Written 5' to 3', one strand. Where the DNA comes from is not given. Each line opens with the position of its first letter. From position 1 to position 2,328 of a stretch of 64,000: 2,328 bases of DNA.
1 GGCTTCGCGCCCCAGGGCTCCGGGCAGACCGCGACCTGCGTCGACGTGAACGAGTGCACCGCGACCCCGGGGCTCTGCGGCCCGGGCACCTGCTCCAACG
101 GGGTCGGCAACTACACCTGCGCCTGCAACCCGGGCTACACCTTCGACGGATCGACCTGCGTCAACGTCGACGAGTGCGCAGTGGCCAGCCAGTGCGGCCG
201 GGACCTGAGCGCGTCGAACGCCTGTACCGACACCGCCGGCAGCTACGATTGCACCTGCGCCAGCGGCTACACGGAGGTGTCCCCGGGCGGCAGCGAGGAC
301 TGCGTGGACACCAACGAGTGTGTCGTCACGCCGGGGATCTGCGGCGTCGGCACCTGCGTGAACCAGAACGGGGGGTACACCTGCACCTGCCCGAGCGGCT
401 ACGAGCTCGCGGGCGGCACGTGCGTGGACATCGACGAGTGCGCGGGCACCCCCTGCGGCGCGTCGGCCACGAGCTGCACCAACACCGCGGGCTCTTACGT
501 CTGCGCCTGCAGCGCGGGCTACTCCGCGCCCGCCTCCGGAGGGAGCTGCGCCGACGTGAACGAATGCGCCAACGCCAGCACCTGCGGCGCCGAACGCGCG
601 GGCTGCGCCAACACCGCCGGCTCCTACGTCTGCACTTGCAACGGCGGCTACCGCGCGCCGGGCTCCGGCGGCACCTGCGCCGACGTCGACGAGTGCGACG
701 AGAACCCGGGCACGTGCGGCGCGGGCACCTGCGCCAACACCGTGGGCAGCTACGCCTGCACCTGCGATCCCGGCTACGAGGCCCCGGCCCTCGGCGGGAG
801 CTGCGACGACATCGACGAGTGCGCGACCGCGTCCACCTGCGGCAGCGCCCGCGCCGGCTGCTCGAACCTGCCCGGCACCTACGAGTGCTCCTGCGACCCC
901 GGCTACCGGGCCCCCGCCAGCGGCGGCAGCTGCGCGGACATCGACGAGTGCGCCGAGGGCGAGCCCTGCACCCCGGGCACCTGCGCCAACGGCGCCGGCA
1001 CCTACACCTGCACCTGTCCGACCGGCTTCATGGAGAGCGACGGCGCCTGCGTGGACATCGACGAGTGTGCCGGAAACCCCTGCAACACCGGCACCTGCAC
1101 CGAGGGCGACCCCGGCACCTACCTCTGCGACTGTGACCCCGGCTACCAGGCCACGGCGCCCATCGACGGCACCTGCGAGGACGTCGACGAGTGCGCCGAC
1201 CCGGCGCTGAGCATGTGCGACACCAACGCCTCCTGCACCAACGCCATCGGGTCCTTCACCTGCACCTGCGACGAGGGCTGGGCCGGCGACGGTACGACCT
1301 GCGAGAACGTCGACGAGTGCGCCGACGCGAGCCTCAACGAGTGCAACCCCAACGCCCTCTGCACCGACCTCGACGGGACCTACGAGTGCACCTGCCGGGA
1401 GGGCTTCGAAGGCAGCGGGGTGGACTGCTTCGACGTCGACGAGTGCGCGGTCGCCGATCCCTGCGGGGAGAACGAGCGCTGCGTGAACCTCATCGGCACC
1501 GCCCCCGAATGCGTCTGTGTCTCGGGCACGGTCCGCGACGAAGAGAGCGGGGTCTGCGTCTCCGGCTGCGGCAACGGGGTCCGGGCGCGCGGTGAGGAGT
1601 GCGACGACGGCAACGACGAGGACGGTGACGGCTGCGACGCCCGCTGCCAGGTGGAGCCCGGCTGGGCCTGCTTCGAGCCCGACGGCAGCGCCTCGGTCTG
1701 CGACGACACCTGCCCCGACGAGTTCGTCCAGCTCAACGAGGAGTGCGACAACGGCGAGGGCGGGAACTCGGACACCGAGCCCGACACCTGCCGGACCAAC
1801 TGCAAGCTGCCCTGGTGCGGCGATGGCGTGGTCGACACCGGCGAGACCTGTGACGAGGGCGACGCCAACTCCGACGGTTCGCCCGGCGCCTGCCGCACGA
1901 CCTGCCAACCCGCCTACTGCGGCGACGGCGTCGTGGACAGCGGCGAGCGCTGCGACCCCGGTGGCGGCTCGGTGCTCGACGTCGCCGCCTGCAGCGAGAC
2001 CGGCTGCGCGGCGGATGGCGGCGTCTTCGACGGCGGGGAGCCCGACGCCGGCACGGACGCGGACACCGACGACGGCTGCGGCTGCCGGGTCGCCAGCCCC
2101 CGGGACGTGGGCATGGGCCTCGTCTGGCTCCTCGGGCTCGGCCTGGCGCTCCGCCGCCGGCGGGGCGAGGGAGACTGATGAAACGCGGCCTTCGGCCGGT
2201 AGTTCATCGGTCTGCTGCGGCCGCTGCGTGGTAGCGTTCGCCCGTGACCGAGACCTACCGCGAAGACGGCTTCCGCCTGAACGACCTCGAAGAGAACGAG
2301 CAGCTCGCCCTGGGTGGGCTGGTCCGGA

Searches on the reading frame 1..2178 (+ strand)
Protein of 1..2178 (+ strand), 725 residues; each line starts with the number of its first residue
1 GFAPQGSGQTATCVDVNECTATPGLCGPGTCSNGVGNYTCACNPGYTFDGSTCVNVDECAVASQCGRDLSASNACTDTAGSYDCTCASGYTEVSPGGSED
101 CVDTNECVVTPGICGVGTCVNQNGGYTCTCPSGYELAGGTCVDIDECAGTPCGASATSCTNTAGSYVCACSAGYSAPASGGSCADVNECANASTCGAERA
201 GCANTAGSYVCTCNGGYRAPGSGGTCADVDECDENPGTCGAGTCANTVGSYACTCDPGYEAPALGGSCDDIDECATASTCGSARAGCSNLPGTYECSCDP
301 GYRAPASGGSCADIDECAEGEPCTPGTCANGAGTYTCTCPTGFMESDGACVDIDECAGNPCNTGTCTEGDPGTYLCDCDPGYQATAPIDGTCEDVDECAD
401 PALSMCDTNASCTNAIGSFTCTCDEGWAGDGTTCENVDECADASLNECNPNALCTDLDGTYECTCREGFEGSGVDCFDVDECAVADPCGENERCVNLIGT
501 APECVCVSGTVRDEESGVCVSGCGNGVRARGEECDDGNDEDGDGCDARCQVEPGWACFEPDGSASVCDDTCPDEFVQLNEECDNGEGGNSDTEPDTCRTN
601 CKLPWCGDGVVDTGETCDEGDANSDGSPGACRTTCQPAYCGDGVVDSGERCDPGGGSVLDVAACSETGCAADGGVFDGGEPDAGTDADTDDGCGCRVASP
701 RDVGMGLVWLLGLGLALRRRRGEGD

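Call 6: search_protein_families(library=ncbifam, proteins=[window:1-2178:+], max_evalue=10)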
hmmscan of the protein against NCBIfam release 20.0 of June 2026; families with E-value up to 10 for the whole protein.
window:1-2178:+ (725 aa): 2 families
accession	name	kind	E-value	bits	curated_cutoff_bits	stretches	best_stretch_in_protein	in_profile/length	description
TIGR02232.1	myxo_disulf_rpt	repeat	1.3e-11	44.1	20.8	3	522-557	3-38/38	cysteine-rich acidic repeat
TIGR03901.2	MYXO-CTERM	domain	0.00067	20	20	1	691-721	2-33/34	MYXO-CTERM sorting domain-containing protein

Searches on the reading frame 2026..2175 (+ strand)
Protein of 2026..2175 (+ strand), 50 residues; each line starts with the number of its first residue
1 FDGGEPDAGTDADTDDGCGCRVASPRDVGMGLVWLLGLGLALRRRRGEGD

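Call 6: search_protein_families(library=ncbifam, proteins=[window:2026-2175:+], max_evalue=10)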
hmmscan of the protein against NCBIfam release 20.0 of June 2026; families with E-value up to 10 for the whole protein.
seq(50 aa): 7 families
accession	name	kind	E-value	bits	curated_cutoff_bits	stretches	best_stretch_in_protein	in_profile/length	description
TIGR03901.2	MYXO-CTERM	domain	3.8e-06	27.2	20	1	16-46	2-33/34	MYXO-CTERM sorting domain-containing protein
NF045638.1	Mrt_dep_phytase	exception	0.00016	20.5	440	1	8-46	393-429/430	myxosortase-dependent phytase-like phosphatase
NF033465.3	PTPA-CTERM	subfamily_domain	0.049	13.8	29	1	34-48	9-23/26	PTPA-CTERM sorting domain-containing protein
NF041936.1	MXAN_0125_fam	equivalog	0.06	13.4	65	1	14-46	140-169/169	MXAN_0125 family MYXO-CTERM protein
NF045523.1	MXAN_5453_fam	exception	0.087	11.3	500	1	8-46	504-541/544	MXAN_5453 family MXYO-CTERM-anchored protein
NF041894.1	MXAN_6652_fam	equivalog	0.16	11.5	200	1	5-46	163-203/203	MXAN_6652 family MXYO-CTERM-anchored protein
TIGR03501.1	GlyGly_CTERM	domain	0.38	11.6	15.5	1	29-46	4-21/22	GlyGly-CTERM sorting domain-containing protein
